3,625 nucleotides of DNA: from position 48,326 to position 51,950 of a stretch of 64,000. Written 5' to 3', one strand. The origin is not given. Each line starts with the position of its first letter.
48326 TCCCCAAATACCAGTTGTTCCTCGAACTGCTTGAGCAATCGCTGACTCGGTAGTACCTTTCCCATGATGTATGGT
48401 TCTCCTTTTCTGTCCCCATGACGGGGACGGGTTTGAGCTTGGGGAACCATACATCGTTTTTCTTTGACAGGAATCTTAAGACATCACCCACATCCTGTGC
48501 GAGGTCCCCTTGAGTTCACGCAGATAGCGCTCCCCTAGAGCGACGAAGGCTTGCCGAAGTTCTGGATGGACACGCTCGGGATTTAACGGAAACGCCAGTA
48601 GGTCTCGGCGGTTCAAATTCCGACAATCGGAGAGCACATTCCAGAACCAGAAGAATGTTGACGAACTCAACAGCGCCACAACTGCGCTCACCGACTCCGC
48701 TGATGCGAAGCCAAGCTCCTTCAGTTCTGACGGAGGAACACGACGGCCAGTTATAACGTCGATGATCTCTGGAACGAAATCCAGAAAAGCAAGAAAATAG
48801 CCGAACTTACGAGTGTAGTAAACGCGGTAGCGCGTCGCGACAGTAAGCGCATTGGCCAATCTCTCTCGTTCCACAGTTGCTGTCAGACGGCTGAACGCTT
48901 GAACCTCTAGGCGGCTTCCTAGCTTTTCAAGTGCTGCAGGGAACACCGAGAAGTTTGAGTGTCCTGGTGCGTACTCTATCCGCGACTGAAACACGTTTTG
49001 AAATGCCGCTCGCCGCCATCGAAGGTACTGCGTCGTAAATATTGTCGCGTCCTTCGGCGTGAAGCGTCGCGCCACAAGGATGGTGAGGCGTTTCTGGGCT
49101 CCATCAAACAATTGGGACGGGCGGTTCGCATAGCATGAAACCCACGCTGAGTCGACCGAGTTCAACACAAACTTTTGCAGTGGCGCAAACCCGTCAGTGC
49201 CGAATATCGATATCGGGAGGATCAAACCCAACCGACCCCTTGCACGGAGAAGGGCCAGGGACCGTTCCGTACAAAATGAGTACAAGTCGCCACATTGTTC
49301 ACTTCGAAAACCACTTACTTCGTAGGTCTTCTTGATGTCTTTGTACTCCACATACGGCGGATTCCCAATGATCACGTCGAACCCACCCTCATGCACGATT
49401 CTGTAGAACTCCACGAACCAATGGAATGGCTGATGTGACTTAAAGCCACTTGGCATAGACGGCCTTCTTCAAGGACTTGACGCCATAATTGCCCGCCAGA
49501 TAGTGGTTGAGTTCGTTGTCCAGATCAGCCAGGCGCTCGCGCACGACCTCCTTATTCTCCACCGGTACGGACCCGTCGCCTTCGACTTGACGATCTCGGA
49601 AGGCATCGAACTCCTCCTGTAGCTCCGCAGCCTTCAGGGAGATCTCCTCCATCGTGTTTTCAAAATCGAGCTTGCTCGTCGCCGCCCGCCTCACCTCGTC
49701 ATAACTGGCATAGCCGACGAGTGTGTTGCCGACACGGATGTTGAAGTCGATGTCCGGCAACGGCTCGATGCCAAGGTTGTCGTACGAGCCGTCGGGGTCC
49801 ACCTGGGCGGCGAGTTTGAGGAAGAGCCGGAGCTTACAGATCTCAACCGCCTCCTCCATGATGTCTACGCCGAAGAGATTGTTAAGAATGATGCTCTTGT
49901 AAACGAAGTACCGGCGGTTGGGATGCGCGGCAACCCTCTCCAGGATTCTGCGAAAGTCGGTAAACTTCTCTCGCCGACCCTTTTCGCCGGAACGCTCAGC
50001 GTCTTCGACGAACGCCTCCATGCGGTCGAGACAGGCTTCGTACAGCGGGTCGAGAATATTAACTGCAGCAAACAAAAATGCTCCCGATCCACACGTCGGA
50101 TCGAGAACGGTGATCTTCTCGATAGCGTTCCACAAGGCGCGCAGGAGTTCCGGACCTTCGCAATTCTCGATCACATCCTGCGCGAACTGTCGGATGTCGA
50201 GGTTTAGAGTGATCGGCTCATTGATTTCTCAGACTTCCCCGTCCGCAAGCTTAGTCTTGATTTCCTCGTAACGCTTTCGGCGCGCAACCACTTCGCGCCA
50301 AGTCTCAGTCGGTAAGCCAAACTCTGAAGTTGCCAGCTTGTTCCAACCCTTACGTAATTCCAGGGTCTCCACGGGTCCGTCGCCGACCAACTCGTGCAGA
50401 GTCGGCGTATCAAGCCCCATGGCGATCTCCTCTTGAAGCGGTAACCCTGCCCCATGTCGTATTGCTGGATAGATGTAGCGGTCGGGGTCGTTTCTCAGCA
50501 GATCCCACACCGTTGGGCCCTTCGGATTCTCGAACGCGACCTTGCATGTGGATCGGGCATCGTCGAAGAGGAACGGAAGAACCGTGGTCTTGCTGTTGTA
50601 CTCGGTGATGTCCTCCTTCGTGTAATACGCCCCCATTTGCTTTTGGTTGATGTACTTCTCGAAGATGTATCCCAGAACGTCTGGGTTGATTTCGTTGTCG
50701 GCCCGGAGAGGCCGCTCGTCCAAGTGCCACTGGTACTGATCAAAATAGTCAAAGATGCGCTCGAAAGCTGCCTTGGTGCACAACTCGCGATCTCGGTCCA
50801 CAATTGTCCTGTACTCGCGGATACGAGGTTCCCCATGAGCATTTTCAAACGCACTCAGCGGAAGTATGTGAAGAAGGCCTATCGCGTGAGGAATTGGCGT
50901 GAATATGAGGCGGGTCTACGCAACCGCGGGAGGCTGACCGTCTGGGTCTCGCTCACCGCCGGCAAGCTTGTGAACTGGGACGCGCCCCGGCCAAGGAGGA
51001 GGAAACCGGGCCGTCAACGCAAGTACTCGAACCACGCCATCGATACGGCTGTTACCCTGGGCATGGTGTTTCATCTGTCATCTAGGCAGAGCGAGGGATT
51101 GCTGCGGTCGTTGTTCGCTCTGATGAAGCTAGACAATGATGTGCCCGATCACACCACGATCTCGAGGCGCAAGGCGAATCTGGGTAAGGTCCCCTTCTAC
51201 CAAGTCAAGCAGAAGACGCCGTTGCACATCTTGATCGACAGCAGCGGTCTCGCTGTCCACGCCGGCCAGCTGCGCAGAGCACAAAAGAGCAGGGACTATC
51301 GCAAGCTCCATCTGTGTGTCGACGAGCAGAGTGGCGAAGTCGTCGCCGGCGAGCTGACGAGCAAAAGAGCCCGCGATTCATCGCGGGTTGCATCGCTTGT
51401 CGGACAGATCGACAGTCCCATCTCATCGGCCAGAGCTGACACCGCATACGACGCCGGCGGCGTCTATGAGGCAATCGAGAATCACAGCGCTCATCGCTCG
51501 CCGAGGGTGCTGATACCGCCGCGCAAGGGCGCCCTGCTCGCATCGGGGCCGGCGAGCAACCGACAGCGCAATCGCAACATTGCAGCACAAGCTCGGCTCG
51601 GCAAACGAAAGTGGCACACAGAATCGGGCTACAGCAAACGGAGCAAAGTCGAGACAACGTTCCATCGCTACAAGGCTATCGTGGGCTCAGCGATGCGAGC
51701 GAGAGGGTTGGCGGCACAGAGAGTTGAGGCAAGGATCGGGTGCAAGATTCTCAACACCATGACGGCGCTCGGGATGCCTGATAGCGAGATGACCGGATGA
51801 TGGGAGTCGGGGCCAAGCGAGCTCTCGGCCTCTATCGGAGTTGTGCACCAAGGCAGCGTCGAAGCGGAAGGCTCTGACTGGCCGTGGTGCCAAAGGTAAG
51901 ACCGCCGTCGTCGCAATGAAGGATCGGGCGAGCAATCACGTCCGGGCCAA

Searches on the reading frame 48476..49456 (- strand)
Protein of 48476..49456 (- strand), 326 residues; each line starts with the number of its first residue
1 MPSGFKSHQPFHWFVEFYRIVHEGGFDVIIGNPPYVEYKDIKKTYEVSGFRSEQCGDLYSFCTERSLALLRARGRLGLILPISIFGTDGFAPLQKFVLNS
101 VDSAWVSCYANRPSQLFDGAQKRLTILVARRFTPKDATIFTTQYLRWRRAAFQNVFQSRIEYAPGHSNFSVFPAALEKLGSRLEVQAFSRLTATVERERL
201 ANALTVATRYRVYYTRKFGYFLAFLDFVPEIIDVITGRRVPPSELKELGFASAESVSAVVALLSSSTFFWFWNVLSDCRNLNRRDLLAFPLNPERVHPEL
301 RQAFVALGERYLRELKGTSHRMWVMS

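Call 78: search_protein_families(library=pfam, proteins=[window:48476-49456:-], max_evalue=0.00001)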
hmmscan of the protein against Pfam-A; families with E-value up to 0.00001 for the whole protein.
window:48476-49456:- (326 aa): 1 family
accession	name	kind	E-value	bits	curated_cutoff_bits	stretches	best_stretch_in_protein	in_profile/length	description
PF07669.17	Eco57I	-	1.8e-17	64.4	25.3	1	8-100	56-156/171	Eco57I restriction-modification methylase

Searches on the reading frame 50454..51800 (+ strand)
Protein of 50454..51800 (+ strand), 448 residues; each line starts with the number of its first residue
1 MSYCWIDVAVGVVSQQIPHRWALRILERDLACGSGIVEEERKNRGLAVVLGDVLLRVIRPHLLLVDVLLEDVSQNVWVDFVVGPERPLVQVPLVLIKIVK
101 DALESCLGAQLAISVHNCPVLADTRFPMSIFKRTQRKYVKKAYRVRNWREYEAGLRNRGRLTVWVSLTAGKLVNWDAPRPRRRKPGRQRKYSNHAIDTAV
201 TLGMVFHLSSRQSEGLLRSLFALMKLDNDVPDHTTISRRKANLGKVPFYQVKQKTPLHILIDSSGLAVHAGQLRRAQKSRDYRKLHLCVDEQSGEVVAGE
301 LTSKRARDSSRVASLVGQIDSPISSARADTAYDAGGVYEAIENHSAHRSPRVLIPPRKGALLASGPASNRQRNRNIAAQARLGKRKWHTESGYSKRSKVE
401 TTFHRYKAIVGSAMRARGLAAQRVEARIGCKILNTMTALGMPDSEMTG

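Call 78: search_protein_families(library=pfam, proteins=[window:50454-51800:+], max_evalue=0.00001)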
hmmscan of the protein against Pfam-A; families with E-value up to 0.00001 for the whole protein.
window:50454-51800:+ (448 aa): 2 families
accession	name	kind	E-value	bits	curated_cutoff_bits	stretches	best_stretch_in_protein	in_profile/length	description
PF13737.12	DDE_Tnp_1_5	-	3.6e-24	85.8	28.1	1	157-268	2-109/112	Transposase DDE domain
PF01609.27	DDE_Tnp_1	-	4.9e-16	59.5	23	1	255-433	3-198/200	Transposase DDE domain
